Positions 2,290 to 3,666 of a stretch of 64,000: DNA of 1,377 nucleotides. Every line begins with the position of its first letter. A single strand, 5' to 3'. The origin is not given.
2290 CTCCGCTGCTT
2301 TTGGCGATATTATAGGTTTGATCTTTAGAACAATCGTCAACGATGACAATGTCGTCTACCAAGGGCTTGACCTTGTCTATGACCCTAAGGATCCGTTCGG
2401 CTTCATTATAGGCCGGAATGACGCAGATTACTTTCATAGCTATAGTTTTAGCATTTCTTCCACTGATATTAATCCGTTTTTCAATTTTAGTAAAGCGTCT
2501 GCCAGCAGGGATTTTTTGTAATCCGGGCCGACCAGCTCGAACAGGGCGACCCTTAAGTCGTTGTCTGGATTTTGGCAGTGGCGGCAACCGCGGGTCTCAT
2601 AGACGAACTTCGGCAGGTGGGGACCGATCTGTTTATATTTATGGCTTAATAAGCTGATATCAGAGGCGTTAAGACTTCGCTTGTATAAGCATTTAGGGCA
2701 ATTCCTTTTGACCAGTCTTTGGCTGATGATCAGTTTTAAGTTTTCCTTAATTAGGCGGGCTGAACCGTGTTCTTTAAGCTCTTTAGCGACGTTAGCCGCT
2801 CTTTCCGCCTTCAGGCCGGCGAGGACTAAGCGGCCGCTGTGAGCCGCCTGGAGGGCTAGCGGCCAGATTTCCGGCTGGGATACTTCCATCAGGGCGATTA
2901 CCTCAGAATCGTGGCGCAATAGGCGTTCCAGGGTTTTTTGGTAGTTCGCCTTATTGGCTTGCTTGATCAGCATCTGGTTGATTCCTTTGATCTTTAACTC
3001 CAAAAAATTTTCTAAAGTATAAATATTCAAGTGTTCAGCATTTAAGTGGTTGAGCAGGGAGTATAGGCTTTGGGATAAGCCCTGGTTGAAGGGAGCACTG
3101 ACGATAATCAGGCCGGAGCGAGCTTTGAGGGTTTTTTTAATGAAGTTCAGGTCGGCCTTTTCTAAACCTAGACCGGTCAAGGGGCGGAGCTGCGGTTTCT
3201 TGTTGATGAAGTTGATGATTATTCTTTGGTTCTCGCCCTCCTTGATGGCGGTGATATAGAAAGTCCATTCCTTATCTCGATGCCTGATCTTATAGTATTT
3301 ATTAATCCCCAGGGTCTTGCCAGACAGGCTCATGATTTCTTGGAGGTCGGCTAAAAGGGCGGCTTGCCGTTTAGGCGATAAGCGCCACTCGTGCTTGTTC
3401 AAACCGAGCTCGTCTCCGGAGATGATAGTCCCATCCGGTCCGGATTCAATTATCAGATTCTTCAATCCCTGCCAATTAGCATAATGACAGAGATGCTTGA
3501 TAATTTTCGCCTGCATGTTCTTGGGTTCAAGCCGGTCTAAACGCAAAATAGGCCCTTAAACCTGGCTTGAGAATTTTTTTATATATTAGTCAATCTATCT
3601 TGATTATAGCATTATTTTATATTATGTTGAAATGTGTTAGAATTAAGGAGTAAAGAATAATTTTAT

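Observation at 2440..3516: A catalytically dead PilB/GspE-family ATPase heads a glycosyltransferase operon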

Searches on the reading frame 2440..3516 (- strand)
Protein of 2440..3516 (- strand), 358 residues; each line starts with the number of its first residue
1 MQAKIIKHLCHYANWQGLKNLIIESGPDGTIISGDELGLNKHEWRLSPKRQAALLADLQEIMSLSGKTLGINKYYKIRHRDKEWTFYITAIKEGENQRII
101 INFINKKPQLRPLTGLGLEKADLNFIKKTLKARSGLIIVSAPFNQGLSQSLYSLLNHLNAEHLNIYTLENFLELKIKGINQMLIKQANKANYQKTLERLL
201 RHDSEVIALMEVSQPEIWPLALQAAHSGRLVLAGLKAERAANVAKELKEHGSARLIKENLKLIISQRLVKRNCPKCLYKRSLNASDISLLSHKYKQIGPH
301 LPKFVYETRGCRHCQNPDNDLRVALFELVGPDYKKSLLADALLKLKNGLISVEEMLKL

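Call 3: search_protein_families(library=pfam, proteins=[window:2440-3516:-], max_evalue=0.1)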
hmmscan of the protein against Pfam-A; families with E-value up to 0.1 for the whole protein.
window:2440-3516:- (358 aa): 1 family
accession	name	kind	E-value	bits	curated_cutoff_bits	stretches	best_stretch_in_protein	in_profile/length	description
PF00437.27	T2SSE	-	4.5e-36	124.7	24.9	1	97-331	105-322/370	Type II/IV secretion system protein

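Call 4: search_solved_structures(query=window:2440-3516:-, max_evalue=1, show_alignments=3)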
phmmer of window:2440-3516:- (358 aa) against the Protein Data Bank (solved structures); distinct sequences matched with E-value up to 1: 24.
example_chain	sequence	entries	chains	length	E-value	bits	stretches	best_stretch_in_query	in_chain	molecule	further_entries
3jc8_Ba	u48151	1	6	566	2.9e-25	92.5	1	75-329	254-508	Type IV-A pilus assembly ATPase PilB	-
1p9r_A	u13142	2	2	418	1.3e-23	87.1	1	88-330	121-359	General secretion pathway protein E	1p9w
4kss_A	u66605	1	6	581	2.9e-23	85.9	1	88-330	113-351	Type II secretion system protein E, hemolysin-coregulated protein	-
4ksr_A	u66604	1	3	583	3e-23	85.9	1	88-330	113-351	Type II secretion system protein E, Hemolysin-coregulated protein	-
6olj_C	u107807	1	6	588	3e-22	82.6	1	94-329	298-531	Type IV pilus biogenesis ATPase PilB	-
5tsg_B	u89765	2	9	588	3.3e-22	82.5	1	94-329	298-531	Type IV pilus biogenesis ATPase PilB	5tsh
5zfr_A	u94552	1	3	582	1.9e-21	80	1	91-329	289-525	Type IV pilus biogenesis ATPase PilB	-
4pht_A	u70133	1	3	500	1.9e-21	80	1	86-335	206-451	General secretory pathway protein E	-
5it5_F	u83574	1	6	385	5.4e-18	68.6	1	95-332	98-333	ATP binding motif-containing protein PilF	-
5oiu_A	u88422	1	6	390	5.6e-18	68.6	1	95-332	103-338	Type IV pilus assembly protein PilF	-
6ejf_A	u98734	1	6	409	6.4e-18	68.4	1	95-332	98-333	Type IV pilus assembly protein PilF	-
6f8l_G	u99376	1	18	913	3.5e-17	66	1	96-332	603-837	Type IV pilus assembly protein PilF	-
8dze_A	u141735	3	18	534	9.5e-10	41.5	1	116-335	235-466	BfpD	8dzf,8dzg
5fl3_A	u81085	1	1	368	1.7e-09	40.7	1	129-271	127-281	PILI RETRACTION PROTEIN PILT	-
3jvu_A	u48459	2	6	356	2.4e-08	36.9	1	126-271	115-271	Twitching mobility protein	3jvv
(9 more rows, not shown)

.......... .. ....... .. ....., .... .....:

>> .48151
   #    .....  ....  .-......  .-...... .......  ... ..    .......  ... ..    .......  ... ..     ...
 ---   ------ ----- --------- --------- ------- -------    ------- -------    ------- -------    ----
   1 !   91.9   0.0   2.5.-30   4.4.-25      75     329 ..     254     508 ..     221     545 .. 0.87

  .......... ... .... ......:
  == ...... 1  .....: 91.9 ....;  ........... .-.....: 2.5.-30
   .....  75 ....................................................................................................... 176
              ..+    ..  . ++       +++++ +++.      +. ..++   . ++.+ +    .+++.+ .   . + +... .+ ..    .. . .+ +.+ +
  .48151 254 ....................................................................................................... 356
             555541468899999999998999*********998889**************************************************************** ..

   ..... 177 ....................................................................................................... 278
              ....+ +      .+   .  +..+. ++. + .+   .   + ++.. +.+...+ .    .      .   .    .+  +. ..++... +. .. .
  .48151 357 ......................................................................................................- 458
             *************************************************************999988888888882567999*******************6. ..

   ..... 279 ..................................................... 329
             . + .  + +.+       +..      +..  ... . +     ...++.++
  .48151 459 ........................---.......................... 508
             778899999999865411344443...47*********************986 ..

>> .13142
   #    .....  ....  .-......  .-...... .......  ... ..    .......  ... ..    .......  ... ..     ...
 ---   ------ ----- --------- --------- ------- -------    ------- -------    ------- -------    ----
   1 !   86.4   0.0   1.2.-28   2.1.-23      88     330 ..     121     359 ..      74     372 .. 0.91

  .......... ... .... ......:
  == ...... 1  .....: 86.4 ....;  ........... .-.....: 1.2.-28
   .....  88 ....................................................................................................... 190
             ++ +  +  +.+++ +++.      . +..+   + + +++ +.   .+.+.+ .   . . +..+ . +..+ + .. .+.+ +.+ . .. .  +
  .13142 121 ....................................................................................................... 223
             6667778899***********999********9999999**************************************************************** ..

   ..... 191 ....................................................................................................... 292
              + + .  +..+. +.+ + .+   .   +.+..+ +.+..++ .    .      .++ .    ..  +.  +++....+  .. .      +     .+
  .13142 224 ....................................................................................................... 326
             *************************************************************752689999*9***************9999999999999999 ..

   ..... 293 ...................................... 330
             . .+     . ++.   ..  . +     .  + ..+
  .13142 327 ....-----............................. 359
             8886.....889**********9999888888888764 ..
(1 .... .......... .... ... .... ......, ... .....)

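Call 7: find_homologous_proteins(query=window:2440-3516:-, max_evalue=0.00001)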
Query window:2440-3516:- (358 aa): 70 proteins with E <= 0.00001 among 8000 candidates.
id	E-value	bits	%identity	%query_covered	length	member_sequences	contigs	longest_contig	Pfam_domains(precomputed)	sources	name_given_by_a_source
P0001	4.8e-231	784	99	100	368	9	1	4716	PF00437.27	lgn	-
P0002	3.8e-168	577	74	100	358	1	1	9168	PF00437.27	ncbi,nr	ncbi:MAG: ATPase, T2SS/T4P/T4SS family [Candidatus Falkowbacteria bacterium]|nr:ATPase, T2SS/T4P/T4S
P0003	4.7e-165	567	71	100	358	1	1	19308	PF00437.27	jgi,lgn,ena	-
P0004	5.5e-163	560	71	100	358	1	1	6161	PF00437.27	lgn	-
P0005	1.7e-142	493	63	100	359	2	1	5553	PF00437.27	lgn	-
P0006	7.0e-102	359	48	100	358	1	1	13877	PF00437.27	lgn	-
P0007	2.5e-27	114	28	79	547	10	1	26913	PF00437.27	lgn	-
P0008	4.8e-25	107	27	77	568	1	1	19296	PF05157.21,PF00437.27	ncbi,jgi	jgi:type IV pilus assembly protein PilB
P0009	4.3e-24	104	28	78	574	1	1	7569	PF05157.21,PF00437.27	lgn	-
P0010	5.4e-24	103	30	98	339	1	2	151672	PF00437.27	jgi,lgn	jgi:type II secretory ATPase GspE/PulE/Tfp pilus assembly ATPase PilB-like protein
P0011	6.8e-24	103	27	99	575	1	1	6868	PF05157.21,PF00437.27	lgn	-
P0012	1.1e-23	102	30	67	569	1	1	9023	PF05157.21,PF00437.27,PF13401.13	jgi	jgi:general secretion pathway protein E/type IV pilus assembly protein PilB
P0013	3.8e-23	100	27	78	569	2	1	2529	PF05157.21,PF00437.27,PF13191.13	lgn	-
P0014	8.1e-23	99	28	73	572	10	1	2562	PF00437.27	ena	-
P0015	8.6e-23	99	28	81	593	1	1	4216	PF05157.21,PF00437.27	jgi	-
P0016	1.1e-22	99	29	77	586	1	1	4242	PF05157.21,PF00437.27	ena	-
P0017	2.2e-22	98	28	69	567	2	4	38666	PF05157.21,PF00437.27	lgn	-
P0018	5.2e-22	97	26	75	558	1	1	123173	PF05157.21,PF00437.27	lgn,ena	-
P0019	1.4e-21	95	26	77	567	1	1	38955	PF05157.21,PF00437.27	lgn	-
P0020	1.6e-21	95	29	70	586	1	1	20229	PF05157.21,PF00437.27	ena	-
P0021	2.0e-21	95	28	78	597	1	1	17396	PF05157.21,PF00437.27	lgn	-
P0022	2.2e-21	95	28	70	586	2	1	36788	PF05157.21,PF00437.27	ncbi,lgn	-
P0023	4.4e-21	94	28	70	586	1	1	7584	PF05157.21,PF00437.27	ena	-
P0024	5.1e-21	93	28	78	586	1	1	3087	PF05157.21,PF00437.27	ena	-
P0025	5.3e-21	93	25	73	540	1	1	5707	PF05157.21,PF00437.27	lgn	-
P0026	6.2e-21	93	28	70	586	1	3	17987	PF05157.21,PF00437.27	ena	-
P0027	6.6e-21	93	29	69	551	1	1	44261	PF05157.21,PF00437.27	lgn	-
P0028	1.5e-20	92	32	67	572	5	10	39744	PF05157.21,PF00437.27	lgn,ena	-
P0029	4.3e-20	90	28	70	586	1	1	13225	PF05157.21,PF00437.27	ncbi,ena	-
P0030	5.1e-20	90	32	61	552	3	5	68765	PF05157.21,PF00437.27,PF13191.13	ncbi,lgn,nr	ncbi:MAG: Flp pilus assembly complex ATPase component TadA [Legionella sp.]|nr:Flp pilus assembly co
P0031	5.1e-20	90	24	99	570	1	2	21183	PF05157.21,PF00437.27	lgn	-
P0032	1.2e-19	89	25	84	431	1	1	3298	PF00437.27,PF25199.2,PF20720.4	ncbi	-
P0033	1.2e-19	89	32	48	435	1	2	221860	PF00437.27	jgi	jgi:type II secretory ATPase GspE/PulE/Tfp pilus assembly ATPase PilB-like protein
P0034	1.6e-19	89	24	99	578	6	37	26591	PF05157.21,PF00437.27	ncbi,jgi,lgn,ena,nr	ncbi:MAG: type II secretion system protein E [Candidatus Levybacteria bacterium GW2011_GWA2_37_36]|n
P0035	1.9e-19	88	24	87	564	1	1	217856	PF05157.21,PF00437.27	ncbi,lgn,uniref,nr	ncbi:type II secretion system protein E (GspE) [Hathewaya proteolytica DSM 3090]|uniref:Type II secr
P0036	2.3e-19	88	32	73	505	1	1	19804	PF00437.27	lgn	-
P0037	2.5e-19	88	26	73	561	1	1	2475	PF13173.13,PF05157.21,PF00437.27,PF13401.13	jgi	-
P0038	4.4e-19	87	26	74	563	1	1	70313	PF00437.27,PF13191.13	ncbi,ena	-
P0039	5.0e-19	87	26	99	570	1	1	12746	PF05157.21,PF00437.27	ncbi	-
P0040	7.3e-19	86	25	97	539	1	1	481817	PF05157.21,PF00437.27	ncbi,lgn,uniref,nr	ncbi:GspE/PulE family protein [Gracilibacillus kekensis]|uniref:Type IV pilus assembly protein PilB 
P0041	7.4e-19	86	26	79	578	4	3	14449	PF05157.21,PF00437.27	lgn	-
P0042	1.1e-18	86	28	73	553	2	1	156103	PF05157.21,PF00437.27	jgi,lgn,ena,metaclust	metaclust:\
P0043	1.4e-18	85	25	79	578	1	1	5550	PF05157.21,PF00437.27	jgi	jgi:type IV pilus assembly protein PilB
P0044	2.1e-18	85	30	56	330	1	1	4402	PF00437.27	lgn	-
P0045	2.7e-18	84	27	69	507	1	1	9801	PF00437.27,PF13604.13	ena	-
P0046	3.4e-18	84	26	74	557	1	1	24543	PF05157.21,PF00437.27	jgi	jgi:type IV pilus assembly protein PilB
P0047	7.7e-18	83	25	72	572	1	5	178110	PF05157.21,PF00437.27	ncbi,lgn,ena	-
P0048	1.3e-17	82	28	66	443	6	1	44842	PF00437.27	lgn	-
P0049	1.6e-17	82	23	75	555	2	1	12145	PF05157.21,PF00437.27,PF13401.13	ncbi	-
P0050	4.0e-17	81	26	69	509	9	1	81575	PF00437.27,PF22341.2,PF13604.13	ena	-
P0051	1.5e-16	79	23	91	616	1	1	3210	PF05157.21,PF00437.27,PF12773.14,PF13401.13,PF13191.13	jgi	jgi:type IV pilus assembly protein PilB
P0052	2.1e-16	78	28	72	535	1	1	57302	PF13173.13,PF00437.27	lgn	-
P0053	2.5e-16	78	31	56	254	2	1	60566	PF00437.27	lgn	-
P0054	6.7e-16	77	25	71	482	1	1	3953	PF00437.27,PF22341.2,PF13604.13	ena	-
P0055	1.6e-15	75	26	55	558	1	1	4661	PF05157.21,PF00437.27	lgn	-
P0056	6.2e-15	73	29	56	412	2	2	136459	PF00437.27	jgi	-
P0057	3.0e-14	71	28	51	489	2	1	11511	PF00437.27,PF13401.13,PF13191.13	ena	-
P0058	6.0e-14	70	27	55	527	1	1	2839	PF05157.21,PF00437.27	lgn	-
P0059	4.3e-13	67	30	53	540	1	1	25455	PF00437.27,PF13191.13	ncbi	-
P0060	3.2e-12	65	24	86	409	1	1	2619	PF00437.27,PF13191.13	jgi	-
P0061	6.9e-12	63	30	49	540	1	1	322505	PF00437.27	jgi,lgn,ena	-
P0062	1.1e-11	63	23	76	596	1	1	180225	PF05157.21,PF00437.27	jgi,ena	-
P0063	2.2e-11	62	30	49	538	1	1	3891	PF00437.27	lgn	-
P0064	3.6e-10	58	29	49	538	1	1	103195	PF00437.27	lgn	-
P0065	4.2e-8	51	26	58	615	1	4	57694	PF00437.27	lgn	-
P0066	1.9e-7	49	28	65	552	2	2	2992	PF00437.27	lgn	-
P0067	5.5e-7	47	29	56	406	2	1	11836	PF00437.27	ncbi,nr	ncbi:Flp pilus assembly complex ATPase component TadA [bacterium]|nr:Flp pilus assembly complex ATPa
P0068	7.2e-7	47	32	48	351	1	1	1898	PF00437.27,PF13401.13,PF25199.2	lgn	-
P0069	2.4e-6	45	26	61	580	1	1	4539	PF00437.27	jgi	jgi:type II secretory ATPase GspE/PulE/Tfp pilus assembly ATPase PilB-like protein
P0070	8.8e-6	43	27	77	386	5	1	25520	PF00437.27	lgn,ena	-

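Call 10: find_encoding_contigs(protein=P0003, flank=10000, max_places=3)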
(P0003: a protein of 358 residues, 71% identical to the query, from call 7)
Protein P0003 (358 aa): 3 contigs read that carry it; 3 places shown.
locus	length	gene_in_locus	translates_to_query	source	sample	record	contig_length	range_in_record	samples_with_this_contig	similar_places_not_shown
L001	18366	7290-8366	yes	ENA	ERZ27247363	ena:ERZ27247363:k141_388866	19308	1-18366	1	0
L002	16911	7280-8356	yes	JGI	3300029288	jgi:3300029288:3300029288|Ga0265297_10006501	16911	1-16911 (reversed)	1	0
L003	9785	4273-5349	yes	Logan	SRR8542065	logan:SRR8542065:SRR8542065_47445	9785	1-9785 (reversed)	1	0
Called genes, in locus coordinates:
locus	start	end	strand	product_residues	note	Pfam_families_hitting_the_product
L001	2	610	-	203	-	?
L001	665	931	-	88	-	PF21699:TM1266-like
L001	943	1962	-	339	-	PF01565:FAD_binding_4, PF02873:MurB_C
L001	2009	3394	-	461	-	PF01225:Mur_ligase, PF08245:Mur_ligase_M, PF02875:Mur_ligase_C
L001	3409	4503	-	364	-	PF03033:Glyco_transf_28, PF04101:Glyco_tran_28_C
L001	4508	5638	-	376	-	PF01098:FTSW_RODA_SPOVE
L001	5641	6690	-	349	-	PF00953:Glycos_transf_4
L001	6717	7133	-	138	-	-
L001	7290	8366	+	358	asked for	PF00437:T2SSE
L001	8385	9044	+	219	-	PF00535:Glycos_transf_2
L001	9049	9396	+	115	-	PF10066:DUF2304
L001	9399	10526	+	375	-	PF13439:Glyco_transf_4 (weak), PF20706:GT4-conflict, PF00534:Glycos_transf_1, PF13692:Glyco_trans_1_4, PF13524:Glyco_trans_1_2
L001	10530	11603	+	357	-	PF13439:Glyco_transf_4, PF13579:Glyco_trans_4_4 (weak), PF00534:Glycos_transf_1, PF13692:Glyco_trans_1_4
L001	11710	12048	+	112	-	-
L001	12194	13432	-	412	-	PF13290:CHB_HEX_C_1, PF13287:Fn3_assoc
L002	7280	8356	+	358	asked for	PF00437:T2SSE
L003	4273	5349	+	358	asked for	PF00437:T2SSE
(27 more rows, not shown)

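Call 11: find_encoding_contigs(protein=P0006, flank=10000, max_places=2)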
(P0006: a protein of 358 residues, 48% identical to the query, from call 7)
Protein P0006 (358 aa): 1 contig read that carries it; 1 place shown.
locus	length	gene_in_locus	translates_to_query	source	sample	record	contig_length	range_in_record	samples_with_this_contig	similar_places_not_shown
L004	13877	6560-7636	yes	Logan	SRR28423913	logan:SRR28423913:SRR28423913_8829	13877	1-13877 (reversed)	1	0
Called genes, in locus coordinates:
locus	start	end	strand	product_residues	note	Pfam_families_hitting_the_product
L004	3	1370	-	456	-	?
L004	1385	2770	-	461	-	PF01225:Mur_ligase, PF08245:Mur_ligase_M, PF02875:Mur_ligase_C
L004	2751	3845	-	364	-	PF03033:Glyco_transf_28, PF04101:Glyco_tran_28_C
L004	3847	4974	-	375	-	PF01098:FTSW_RODA_SPOVE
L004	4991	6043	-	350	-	PF10555:MraY_sig1 (weak), PF00953:Glycos_transf_4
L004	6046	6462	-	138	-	-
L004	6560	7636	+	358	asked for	PF00437:T2SSE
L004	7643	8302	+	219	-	PF00535:Glycos_transf_2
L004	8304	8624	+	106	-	PF10066:DUF2304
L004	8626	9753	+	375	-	PF00534:Glycos_transf_1, PF20706:GT4-conflict (weak), PF13692:Glyco_trans_1_4, PF13524:Glyco_trans_1_2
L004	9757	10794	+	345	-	PF13439:Glyco_transf_4, PF13579:Glyco_trans_4_4 (weak), PF00534:Glycos_transf_1, PF13692:Glyco_trans_1_4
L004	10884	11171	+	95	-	-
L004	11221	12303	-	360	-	-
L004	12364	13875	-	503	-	?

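Call 12: find_encoding_contigs(protein=P0010, flank=10000, max_places=2)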
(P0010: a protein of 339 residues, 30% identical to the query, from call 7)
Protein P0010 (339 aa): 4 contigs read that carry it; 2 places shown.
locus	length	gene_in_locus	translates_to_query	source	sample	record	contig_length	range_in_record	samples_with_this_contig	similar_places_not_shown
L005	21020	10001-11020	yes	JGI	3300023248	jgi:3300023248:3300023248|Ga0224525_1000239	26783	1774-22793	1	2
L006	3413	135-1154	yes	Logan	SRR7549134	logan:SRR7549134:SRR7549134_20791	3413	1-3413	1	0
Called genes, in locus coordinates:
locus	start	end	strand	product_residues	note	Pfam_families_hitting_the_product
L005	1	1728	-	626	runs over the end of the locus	PF01411:tRNA-synt_2c, PF07973:tRNA_SAD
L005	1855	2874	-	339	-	PF01565:FAD_binding_4, PF02873:MurB_C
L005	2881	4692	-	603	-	PF00664:ABC_membrane, PF00005:ABC_tran, PF02463:SMC_N (faint)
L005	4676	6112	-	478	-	PF01225:Mur_ligase, PF08245:Mur_ligase_M, PF02875:Mur_ligase_C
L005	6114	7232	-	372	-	PF03033:Glyco_transf_28, PF04101:Glyco_tran_28_C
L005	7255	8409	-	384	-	PF01098:FTSW_RODA_SPOVE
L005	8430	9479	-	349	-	PF10555:MraY_sig1 (weak), PF00953:Glycos_transf_4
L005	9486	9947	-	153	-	-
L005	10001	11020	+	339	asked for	PF00437:T2SSE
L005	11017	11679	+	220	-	PF00535:Glycos_transf_2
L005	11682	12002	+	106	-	PF10066:DUF2304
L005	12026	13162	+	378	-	PF13439:Glyco_transf_4 (weak), PF20706:GT4-conflict, PF00534:Glycos_transf_1, PF13692:Glyco_trans_1_4, PF13524:Glyco_trans_1_2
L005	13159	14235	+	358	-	PF13439:Glyco_transf_4, PF13579:Glyco_trans_4_4, PF00534:Glycos_transf_1, PF13692:Glyco_trans_1_4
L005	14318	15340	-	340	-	PF01073:3Beta_HSD, PF01370:Epimerase, PF16363:GDP_Man_Dehyd, PF07993:NAD_binding_4 (weak)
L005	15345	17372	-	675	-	PF00082:Peptidase_S8, PF01839:FG-GAP (weak), PF13517:FG-GAP_3 (faint)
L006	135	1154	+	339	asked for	PF00437:T2SSE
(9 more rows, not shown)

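Call 13: find_encoding_contigs(protein=P0005, flank=10000, max_places=2)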
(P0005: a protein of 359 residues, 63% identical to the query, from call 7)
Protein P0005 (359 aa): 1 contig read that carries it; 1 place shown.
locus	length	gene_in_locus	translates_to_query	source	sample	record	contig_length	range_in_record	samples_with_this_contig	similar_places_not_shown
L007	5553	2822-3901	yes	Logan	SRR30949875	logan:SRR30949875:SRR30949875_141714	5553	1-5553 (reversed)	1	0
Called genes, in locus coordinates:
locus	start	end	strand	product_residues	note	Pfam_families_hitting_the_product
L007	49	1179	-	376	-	PF01098:FTSW_RODA_SPOVE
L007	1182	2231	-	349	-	PF00953:Glycos_transf_4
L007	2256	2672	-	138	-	-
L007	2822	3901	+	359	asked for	PF00437:T2SSE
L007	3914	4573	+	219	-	PF00535:Glycos_transf_2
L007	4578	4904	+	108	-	PF10066:DUF2304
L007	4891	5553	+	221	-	?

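Call 24: search_protein_representatives(alignment_id=A2)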
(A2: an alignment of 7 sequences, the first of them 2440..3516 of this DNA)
Query: 7 sequences, 358 profile positions. Proteins with E-value up to 0.001 (for the whole library): 29040; up to 1e-10: 18141; up to 1e-30: 4245. The best 150 are listed.
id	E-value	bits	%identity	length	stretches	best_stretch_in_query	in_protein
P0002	2.5e-190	648.4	-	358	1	1-358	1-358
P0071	4.8e-79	282.3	-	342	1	1-355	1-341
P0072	4.1e-75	269.4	-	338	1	1-350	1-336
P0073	7.4e-74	265.3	-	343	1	1-350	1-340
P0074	1.8e-73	264.0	-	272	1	1-276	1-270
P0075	3.4e-73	263.1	-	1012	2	9-332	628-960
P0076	4.0e-72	259.6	-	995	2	79-331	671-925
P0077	5.7e-72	259.0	-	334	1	1-350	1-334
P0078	2.8e-71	256.8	-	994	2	87-331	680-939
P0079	7.0e-70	252.2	-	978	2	75-331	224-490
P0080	8.6e-70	251.9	-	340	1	1-350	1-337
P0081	7.2e-69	248.9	-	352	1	1-351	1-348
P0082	8.8e-69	248.6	-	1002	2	87-329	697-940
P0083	1.0e-68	248.4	-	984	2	76-330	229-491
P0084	1.9e-68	247.5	-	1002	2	84-332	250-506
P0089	1.6e-67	244.4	-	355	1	1-357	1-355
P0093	1.0e-65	238.4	-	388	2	1-338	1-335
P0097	4.2e-64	233.2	-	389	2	1-338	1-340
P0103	9.6e-62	225.4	-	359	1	1-354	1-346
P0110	2.2e-59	217.7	-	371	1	1-358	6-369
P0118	1.1e-55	205.5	-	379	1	1-352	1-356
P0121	3.4e-53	197.3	-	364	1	1-356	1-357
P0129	9.6e-50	185.9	-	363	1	1-357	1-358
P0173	7.2e-45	169.9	-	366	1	1-358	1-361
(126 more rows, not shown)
